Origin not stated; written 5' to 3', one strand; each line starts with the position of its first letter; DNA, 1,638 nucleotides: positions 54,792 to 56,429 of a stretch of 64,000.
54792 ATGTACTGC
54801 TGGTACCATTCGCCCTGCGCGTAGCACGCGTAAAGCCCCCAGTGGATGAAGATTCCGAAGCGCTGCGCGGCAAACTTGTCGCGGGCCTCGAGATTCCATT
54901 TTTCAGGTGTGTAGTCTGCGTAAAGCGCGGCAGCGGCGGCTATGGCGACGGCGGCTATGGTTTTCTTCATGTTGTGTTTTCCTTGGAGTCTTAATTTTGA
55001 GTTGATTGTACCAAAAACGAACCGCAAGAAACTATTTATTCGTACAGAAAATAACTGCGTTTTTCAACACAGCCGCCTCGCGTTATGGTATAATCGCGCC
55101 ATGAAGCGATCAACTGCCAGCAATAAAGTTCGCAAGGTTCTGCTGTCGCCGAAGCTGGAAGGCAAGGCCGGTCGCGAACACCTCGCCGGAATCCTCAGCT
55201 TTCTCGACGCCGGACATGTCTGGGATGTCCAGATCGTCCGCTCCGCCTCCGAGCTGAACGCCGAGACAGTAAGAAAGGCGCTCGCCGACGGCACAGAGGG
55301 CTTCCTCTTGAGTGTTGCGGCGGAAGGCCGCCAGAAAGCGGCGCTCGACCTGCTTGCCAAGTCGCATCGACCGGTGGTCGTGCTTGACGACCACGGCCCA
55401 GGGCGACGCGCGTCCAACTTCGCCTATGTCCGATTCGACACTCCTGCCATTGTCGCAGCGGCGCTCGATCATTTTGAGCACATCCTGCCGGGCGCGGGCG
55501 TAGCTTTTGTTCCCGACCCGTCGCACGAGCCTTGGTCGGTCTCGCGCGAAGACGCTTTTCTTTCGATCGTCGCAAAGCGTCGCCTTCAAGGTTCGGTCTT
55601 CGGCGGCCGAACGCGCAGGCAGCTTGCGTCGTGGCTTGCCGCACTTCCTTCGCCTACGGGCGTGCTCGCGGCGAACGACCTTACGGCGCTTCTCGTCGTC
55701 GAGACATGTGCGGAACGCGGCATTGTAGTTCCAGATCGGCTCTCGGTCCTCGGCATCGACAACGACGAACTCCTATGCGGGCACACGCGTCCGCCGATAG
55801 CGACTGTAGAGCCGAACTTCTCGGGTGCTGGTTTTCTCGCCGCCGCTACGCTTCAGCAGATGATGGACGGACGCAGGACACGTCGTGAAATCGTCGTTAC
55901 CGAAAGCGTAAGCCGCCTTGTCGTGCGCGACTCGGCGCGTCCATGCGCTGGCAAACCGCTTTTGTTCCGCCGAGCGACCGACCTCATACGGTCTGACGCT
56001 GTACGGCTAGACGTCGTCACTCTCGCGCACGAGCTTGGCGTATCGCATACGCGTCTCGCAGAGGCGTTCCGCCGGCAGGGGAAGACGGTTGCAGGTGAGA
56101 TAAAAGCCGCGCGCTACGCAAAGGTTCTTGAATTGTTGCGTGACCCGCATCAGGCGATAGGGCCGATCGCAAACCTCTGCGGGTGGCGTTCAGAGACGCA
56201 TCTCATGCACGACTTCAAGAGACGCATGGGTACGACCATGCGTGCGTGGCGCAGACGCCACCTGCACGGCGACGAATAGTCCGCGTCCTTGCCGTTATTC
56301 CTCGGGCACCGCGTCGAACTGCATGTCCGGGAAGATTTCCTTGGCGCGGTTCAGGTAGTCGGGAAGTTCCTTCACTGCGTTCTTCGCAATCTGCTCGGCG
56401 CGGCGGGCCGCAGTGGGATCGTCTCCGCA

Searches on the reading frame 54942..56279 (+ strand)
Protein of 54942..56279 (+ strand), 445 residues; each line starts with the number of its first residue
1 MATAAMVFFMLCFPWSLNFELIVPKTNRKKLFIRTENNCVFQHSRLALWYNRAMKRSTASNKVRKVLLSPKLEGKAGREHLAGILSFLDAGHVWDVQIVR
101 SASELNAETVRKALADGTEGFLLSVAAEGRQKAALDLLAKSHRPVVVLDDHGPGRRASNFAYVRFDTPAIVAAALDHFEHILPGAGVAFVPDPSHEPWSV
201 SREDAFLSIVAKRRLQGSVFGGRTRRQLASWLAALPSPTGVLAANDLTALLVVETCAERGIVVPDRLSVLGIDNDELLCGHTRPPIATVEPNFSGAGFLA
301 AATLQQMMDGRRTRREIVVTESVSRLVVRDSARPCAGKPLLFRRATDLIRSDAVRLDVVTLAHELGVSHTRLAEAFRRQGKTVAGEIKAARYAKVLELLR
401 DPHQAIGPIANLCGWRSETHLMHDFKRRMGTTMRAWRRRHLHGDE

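Call 8: search_protein_families(library=pfam, proteins=[window:54942-56279:+])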
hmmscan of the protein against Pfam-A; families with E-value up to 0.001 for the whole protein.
window:54942-56279:+ (445 aa): 3 families
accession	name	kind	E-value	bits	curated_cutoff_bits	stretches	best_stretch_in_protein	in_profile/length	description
PF13377.12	Peripla_BP_3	-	8.8e-26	91.4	26.5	1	187-331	12-166/167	Periplasmic binding protein-like domain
PF12833.13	HTH_18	-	1.2e-11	45.1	33.6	1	361-439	1-80/80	Helix-turn-helix domain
PF00165.29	HTH_AraC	-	2e-07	31.4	26.6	1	406-438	11-42/42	Bacterial regulatory helix-turn-helix proteins, AraC family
